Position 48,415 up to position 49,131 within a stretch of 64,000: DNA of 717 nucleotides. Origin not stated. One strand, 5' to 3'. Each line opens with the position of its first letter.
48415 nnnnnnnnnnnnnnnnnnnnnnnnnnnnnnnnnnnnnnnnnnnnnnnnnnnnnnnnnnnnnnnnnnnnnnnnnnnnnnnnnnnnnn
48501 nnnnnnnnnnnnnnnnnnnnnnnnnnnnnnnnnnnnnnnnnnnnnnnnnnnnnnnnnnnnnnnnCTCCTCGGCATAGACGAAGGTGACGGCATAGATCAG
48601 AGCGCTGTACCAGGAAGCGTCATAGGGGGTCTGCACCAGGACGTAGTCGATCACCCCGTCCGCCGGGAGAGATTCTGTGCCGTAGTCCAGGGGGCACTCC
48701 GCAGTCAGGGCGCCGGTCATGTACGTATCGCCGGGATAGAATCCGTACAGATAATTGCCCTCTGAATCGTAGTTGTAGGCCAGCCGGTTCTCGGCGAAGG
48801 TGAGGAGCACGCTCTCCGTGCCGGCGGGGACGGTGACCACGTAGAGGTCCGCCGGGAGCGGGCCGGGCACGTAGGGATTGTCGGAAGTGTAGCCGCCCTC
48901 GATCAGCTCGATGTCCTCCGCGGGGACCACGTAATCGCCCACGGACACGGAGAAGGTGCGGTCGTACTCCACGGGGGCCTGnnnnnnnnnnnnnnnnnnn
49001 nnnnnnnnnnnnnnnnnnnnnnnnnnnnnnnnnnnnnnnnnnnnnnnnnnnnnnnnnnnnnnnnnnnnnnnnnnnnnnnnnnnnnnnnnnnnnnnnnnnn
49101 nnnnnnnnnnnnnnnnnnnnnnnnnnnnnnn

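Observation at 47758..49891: Probable cobalamin riboswitch with promoter and terminator controlling a secreted Ig-repeat protein: candidate surface corrinoid-capture factor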

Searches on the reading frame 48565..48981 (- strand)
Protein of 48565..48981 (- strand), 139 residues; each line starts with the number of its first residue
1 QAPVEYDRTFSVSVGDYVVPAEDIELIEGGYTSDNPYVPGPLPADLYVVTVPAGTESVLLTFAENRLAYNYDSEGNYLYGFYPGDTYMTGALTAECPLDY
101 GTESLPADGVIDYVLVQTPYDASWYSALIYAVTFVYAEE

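Call 48: find_related_loci(query=A5, collection=genome_contigs, flank=6000)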
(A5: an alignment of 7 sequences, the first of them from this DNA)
Query A5 (136 aa) in genome_contigs; peptide patterns used: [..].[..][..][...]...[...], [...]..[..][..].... (x = any residue, [..] = any of these).
48 stretches matched a pattern; 6 encode a relative of the query (tblastn E <= 1e-3); 6 distinct loci.
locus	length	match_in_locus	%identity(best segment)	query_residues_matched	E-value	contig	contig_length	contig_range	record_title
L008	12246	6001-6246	61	43-131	5e-26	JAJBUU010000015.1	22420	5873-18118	MAG: Oscillospiraceae bacterium isolate U_127041 U_127041=NODE_315_length_22420_cov_22.358909, whole genome shotgun sequ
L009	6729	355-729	41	13-133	8e-25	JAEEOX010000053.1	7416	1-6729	MAG: Bacillota bacterium isolate Tb.RUG.297 NODE_1284903_length_7416_cov_0.929208, whole genome shotgun sequence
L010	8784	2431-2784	48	17-134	7e-24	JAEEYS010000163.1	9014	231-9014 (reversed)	MAG: Bacillota bacterium isolate Tb.RUG.66 k141_10426907_flag=1_multi=7.0000_len=9014, whole genome shotgun sequence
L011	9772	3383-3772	42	3-135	8e-23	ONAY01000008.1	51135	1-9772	uncultured Clostridiales bacterium isolate RUG141 genome assembly, contig: scaffold_564, whole genome shotgun sequence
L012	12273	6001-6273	46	32-131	2e-15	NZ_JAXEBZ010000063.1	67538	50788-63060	MAG: Dysosmobacter sp. isolate SUG2871 k141_83360, whole genome shotgun sequence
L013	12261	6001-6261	39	42-131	8e-14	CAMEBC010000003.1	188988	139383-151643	MAG: [Eubacterium] saphenum isolate SRR11489792_bin.3_metaWRAP_v1.3_MAG genome assembly, contig: ERZ11466811.21, whole g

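Call 57: search_protein_families(library=pfam, proteins=[L008:5245-8493:+, L011:2525-5611:+, L012:5638-8358:+, L013:5224-8358:+, L010:805-5115:+, L009:25-2571:+], max_evalue=0.001)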
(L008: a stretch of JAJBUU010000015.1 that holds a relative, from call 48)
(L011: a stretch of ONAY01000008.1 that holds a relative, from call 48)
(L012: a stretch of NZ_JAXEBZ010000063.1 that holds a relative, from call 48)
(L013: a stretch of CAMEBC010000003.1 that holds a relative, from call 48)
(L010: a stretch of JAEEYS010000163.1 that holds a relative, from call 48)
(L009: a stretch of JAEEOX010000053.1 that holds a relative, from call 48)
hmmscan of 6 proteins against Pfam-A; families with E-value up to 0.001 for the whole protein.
L008:5245-8493:+ (1083 aa): 2 families
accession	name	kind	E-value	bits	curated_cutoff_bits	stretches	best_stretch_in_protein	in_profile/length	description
PF00395.25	SLH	-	6.3e-33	112.9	20.8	3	962-1003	2-43/44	S-layer homology domain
PF14478.12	DUF4430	-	1e-09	39.1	23.8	1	785-854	3-70/72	Domain of unknown function (DUF4430)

L011:2525-5611:+ (1029 aa): 2 families
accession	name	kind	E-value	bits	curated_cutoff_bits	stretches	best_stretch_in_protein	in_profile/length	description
PF04122.17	CW_binding_2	-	2.4e-44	150.2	24.9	3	730-824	1-71/73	Cell wall binding domain 2 (CWB2)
PF13243.12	SQHop_cyclase_C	-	0.00021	20.9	26.1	1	573-657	52-137/319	Squalene-hopene cyclase C-terminal domain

L012:5638-8358:+ (907 aa): 2 families
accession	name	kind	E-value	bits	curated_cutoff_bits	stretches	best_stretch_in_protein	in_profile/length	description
PF00395.25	SLH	-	1.3e-32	112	20.8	3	788-830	2-44/44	S-layer homology domain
PF14478.12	DUF4430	-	2e-10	41.4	23.8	1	571-647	2-71/72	Domain of unknown function (DUF4430)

L013:5224-8358:+ (1045 aa): 2 families
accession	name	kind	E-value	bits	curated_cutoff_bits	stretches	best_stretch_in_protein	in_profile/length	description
PF00395.25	SLH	-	4.8e-26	90.9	20.8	3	993-1034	1-42/44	S-layer homology domain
PF14478.12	DUF4430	-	1.5e-12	48.3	23.8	1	704-780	1-71/72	Domain of unknown function (DUF4430)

L010:805-5115:+ (1437 aa): 3 families
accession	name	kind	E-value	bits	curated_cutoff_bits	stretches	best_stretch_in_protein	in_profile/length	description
PF00395.25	SLH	-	8.6e-32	109.3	20.8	3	1316-1359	1-44/44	S-layer homology domain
PF14478.12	DUF4430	-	8.8e-13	48.9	23.8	1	1091-1161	3-71/72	Domain of unknown function (DUF4430)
PF01122.25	Cobalamin_bind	-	0.00044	19.7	25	1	736-910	87-267/317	Eukaryotic cobalamin-binding protein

L009:25-2571:+ (849 aa): 2 families
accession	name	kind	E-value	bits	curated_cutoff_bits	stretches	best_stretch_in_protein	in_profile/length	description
PF04122.17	CW_binding_2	-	3.1e-45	153.1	24.9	3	551-645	1-71/73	Cell wall binding domain 2 (CWB2)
PF13243.12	SQHop_cyclase_C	-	7.4e-05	22.4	26.1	1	393-456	51-118/319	Squalene-hopene cyclase C-terminal domain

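Call 68: predict_structure(alignment_id=A6)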
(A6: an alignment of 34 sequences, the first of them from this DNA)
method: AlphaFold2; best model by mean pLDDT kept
length: 139 residues; sequences in the alignment: 34
mean_pLDDT: 92.7   pTM: 0.87
mean pLDDT of the five models: 92.7, 92.6, 91.5, 90.7, 90.6
residues with pLDDT >= 90: 111; 70-90: 24; 50-70: 4; < 50: 0
segments of 3 or more residues with pLDDT < 50: none
pLDDT, mean of each block of 10 residues (from residue 1): 83 98 97 85 93 97 96 92 82 96 94 96 94 93
secondary structure, 60 per line:
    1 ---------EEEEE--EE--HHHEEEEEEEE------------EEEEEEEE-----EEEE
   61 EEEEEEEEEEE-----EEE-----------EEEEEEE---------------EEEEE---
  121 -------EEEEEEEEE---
elements in order: E10-14 E24-31 E44-51 E57-71 E77-79 E91-97 E113-117 E128-136

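Call 71: fold_search(model_id=the predicted structure, library=pdb)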
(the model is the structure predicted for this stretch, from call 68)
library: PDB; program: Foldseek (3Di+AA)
matches with E <= 10: 1670; with E <= 0.001: 0
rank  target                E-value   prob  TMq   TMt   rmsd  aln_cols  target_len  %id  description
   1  7x7t_D                3.7e-02  0.77  0.34  0.41   9.5       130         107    8  Cryo-EM structure of SARS-CoV-2 spike protein in complex with three nAbs X01, X10 and X17 (released 2022-08-17)
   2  6ffj_E                4.6e-02  0.66  0.33  0.23  10.0       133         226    8  Anti-tumor antibody 14F7-derived single chain fragment variable (scFv) (released 2018-08-15)
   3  9ml6_L                4.9e-02  0.84  0.33  0.41   8.1       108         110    9  Structure of the SARS-CoV-2 Spike 6P in complex with the rabbit M8b-C9 Fab (released 2025-06-04)
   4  8wnu_A                5.1e-02  0.66  0.34  0.24   9.9       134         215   10  ZIKV rsNS1 in complex with Fab GB5 and anti-fab nanobody (released 2024-05-08)
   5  9oog_L                5.4e-02  0.57  0.32  0.38   9.9       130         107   10  Cryo-EM structure of vaccine-elicited antibody T3_NB_G05 in complex with HIV Env trimer Q23-APEX-GT1.N187S (released 2025-11-12)
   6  9og2_E                5.7e-02  0.87  0.35  0.42   6.8       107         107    6  Globular domain of monkeypox virus OPG153 (A28) in complex with antibodies 08E11 and 12I12 (released 2025-12-24)
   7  8vbb_L                5.7e-02  0.77  0.33  0.40   7.9       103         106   10  The secreted adhesin EtpA of Enterotoxigenic Escherichia coli in complex with the mouse mAb 1G05 (released 2024-09-04)
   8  5xwd_D                6.4e-02  0.90  0.36  0.44   5.2       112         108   12  Crystal structure of the complex of 059-152-Fv and EGFR-ECD (released 2018-02-28)
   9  6dla_L                6.8e-02  0.87  0.35  0.25   7.4       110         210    9  Crystal structures of an influenza A hemagglutinin antibody Fab CH65:7969d2 (released 2019-06-05)
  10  6rcv_B                6.8e-02  0.85  0.37  0.26   7.0       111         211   12  PfRH5 bound to monoclonal antibodies R5.011 and R5.016 (released 2019-06-26)
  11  7ryv_J                6.8e-02  0.84  0.35  0.25   7.2       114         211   10  Anti-HIV neutralizing antibody Ab1573 Fab isolated from sequentially immunized macaques (released 2022-01-19)
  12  2mkw_MODEL_1_A        6.8e-02  0.80  0.34  0.40   6.9       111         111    9  Solution Structure of 6aJl2 and 6aJL2-R24G Amyloidogenics Light Chain Proteins (released 2014-06-18)
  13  6uon_I                6.8e-02  0.80  0.35  0.27   6.2       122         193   12  Molecular basis for tumor infiltrating TCR recognition of hotspot KRAS-G12D mutation (released 2020-05-27)
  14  9dq3_C                6.8e-02  0.44  0.28  0.36   7.8       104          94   15  Crystal structure of engineered Ipilimumab (mipi.4) Fab in complex with human CTLA-4 (released 2025-02-05)
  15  6a3w_B                7.2e-02  0.85  0.35  0.44   7.1       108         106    8  Complex structure of 4-1BB and utomilumab (released 2018-10-10)
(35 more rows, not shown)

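Call 75: find_related_loci(query=A5, collection=metagenome_contigs, flank=3000)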
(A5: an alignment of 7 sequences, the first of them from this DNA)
Query A5 (136 aa) in metagenome_contigs; peptide patterns used: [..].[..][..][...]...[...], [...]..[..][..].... (x = any residue, [..] = any of these).
62 stretches matched a pattern; 19 encode a relative of the query (tblastn E <= 1e-3); 19 distinct loci.
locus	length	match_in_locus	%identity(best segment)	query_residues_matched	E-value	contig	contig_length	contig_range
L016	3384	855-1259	59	1-135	3e-48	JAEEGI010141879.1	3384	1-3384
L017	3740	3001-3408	58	1-136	6e-48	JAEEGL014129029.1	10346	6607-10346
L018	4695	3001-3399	59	1-134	8e-46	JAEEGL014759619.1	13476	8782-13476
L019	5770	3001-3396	59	1-133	1e-44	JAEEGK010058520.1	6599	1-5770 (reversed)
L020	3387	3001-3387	54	3-131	2e-42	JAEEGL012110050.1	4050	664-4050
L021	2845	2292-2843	56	2-134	1e-40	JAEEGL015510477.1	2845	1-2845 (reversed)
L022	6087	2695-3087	56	2-133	6e-40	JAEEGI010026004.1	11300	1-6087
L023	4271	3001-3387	53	2-133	2e-35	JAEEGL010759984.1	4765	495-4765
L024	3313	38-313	62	42-135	6e-32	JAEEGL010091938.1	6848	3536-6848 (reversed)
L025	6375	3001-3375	41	13-133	2e-24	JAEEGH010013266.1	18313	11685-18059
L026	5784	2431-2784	48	17-134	9e-24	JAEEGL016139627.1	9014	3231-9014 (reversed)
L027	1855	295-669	40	7-133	1e-18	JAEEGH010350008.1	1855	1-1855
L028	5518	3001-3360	41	16-135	2e-18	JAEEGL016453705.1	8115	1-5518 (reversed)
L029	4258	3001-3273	59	43-133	2e-31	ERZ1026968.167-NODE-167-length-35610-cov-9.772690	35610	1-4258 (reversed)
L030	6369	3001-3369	38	6-136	2e-16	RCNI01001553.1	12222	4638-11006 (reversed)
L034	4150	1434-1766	35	21-131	1e-11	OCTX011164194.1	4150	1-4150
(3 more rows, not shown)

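Call 80: search_protein_families(library=pfam, proteins=[L017:2044-3738:+, L022:2599-6087:+, L019:2548-5769:+, L030:2908-6369:+, L034:513-3920:+, L028:2887-5025:+], max_evalue=0.01)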
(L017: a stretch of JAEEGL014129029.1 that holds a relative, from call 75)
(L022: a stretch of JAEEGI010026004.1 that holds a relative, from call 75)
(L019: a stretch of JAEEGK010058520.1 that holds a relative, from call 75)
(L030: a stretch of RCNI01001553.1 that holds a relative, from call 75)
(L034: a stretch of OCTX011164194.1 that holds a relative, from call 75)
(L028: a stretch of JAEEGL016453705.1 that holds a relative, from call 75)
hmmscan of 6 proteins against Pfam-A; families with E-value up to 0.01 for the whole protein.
L017:2044-3738:+ (565 aa): 0 families

L022:2599-6087:+ (1163 aa): 4 families
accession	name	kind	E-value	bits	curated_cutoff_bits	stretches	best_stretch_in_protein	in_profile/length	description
PF14478.12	DUF4430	-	7.4e-09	36.4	23.8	1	976-1045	4-71/72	Domain of unknown function (DUF4430)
PF13620.12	CarboxypepD_reg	-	6.2e-06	26.9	32.3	1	481-543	15-82/82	Carboxypeptidase regulatory-like domain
PF08308.17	PEGA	-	3.4e-05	24.1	20.8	0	504-545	30-70/71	PEGA domain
PF06289.16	FlbD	-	0.00019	21.4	24.7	0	575-615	9-49/59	Flagellar and Swarming motility proteins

L019:2548-5769:+ (1074 aa): 5 families
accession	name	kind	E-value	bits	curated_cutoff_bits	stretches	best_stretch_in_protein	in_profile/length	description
PF14478.12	DUF4430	-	3.2e-12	47.1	23.8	1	723-793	3-71/72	Domain of unknown function (DUF4430)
PF00395.25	SLH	-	5.8e-11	42.6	20.8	1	1028-1067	2-41/44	S-layer homology domain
PF08308.17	PEGA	-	0.00099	19.4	20.8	1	601-661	12-67/71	PEGA domain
PF13620.12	CarboxypepD_reg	-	0.0023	18.7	32.3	1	601-655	16-76/82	Carboxypeptidase regulatory-like domain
PF20608.4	Phage_tube_C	-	0.0034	18.1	24.1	0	617-650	49-80/82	Phage tail tube protein C-terminal domain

L030:2908-6369:+ (1154 aa): 0 families

L034:513-3920:+ (1136 aa): 3 families
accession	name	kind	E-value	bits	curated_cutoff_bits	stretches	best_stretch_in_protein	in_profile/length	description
PF00395.25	SLH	-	5.2e-35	119.6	20.8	3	1081-1125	1-44/44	S-layer homology domain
PF14478.12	DUF4430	-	0.00012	22.9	23.8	1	837-897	3-61/72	Domain of unknown function (DUF4430)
PF13620.12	CarboxypepD_reg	-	0.0017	19.1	32.3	1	716-764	16-70/82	Carboxypeptidase regulatory-like domain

L028:2887-5025:+ (713 aa): 3 families
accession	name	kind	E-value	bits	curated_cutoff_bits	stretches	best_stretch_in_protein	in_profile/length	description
PF00395.25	SLH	-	3.6e-16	59.3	20.8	2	664-704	1-41/44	S-layer homology domain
PF13517.12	FG-GAP_3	-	0.0028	18.7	26.9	0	122-134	48-60/61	FG-GAP-like repeat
PF14451.12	Ub-Mut7C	-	0.005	17.2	23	0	25-65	30-72/81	Mut7-C ubiquitin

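Call 98: search_protein_families(library=pfam, proteins=[L008:8481-9998:+, L008:3196-4776:+, L012:8667-9746:+, L012:9756-10481:+, L012:10539-11390:+, L012:4466-5227:+, L013:3524-4789:+, L013:8515-10173:-, L028:1466-2047:+, L028:239-1447:+], max_evalue=0.0001)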
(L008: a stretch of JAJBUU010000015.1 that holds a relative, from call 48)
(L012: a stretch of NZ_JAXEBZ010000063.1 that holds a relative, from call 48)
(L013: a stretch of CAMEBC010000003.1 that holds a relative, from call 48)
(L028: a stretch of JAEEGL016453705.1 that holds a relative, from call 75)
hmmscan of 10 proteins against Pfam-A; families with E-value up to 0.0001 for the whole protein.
L008:8481-9998:+ (506 aa): 2 families
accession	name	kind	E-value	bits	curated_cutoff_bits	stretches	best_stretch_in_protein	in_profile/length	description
PF00395.25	SLH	-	6.8e-27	93.6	20.8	2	326-368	1-44/44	S-layer homology domain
PF00432.27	Prenyltrans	-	2.2e-06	27.8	26.5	0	136-249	26-135/304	Prenyltransferase alpha-alpha toroid domain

L008:3196-4776:+ (527 aa): 5 families
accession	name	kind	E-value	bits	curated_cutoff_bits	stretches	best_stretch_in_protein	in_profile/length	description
PF00958.27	GMP_synt_C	-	1.2e-40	137.9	27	1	435-526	1-92/92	GMP synthase C terminal domain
PF00117.34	GATase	-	1e-36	126.9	22.8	1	21-204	1-188/190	Glutamine amidotransferase class-I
PF02540.23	NAD_synthase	-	5.7e-08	32.6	21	0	225-260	11-46/242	NAD synthase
PF07722.19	Peptidase_C26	-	2.3e-07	31.2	20.5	1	85-188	100-219/219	Peptidase C26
PF03054.22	tRNA_Me_trans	-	1.2e-05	25.5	20.6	1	234-298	2-62/202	tRNA methyl transferase HUP domain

L012:8667-9746:+ (360 aa): 0 families

L012:9756-10481:+ (242 aa): 1 family
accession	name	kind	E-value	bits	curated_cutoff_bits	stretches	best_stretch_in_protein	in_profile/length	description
PF14478.12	DUF4430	-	1.7e-18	67.3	23.8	1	151-228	1-71/72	Domain of unknown function (DUF4430)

L012:10539-11390:+ (284 aa): 1 family
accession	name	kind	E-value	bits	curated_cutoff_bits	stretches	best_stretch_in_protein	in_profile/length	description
PF02361.21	CbiQ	-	4.2e-10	40.1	25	1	4-198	15-210/216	Cobalt transport protein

L012:4466-5227:+ (254 aa): 2 families
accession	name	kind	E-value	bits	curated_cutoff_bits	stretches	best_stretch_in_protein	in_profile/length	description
PF08769.17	Spo0A_C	-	2.1e-41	140.6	25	1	141-242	2-103/104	Sporulation initiation factor Spo0A C terminal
PF00072.30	Response_reg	-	1.4e-11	44.9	30.2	1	6-88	1-83/111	Response regulator receiver domain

L013:3524-4789:+ (422 aa): 2 families
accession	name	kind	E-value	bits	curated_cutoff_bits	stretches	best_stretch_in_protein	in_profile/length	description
PF00004.35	AAA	-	7.9e-13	49.4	21.2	1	174-278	2-104/131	ATPase family associated with various cellular activities (AAA)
PF17866.7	AAA_lid_6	-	1.9e-07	31.5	24.3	1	343-407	7-59/60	AAA lid domain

L013:8515-10173:- (553 aa): 0 families

L028:1466-2047:+ (194 aa): 2 families
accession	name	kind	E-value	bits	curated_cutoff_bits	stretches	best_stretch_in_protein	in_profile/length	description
PF03861.19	ANTAR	-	4.7e-17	61.9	27.3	1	140-190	4-54/54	ANTAR domain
PF00072.30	Response_reg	-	1.7e-06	28.6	30.2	1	10-115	1-106/111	Response regulator receiver domain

L028:239-1447:+ (403 aa): 2 families
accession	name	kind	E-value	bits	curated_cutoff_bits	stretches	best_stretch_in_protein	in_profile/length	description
PF00120.29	Gln-synt_C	-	4.2e-88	296.1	24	1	105-402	2-323/344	Glutamine synthetase, catalytic domain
PF03951.24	Gln-synt_N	-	4.3e-22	78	33.4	1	16-98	1-82/82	Glutamine synthetase, beta-Grasp domain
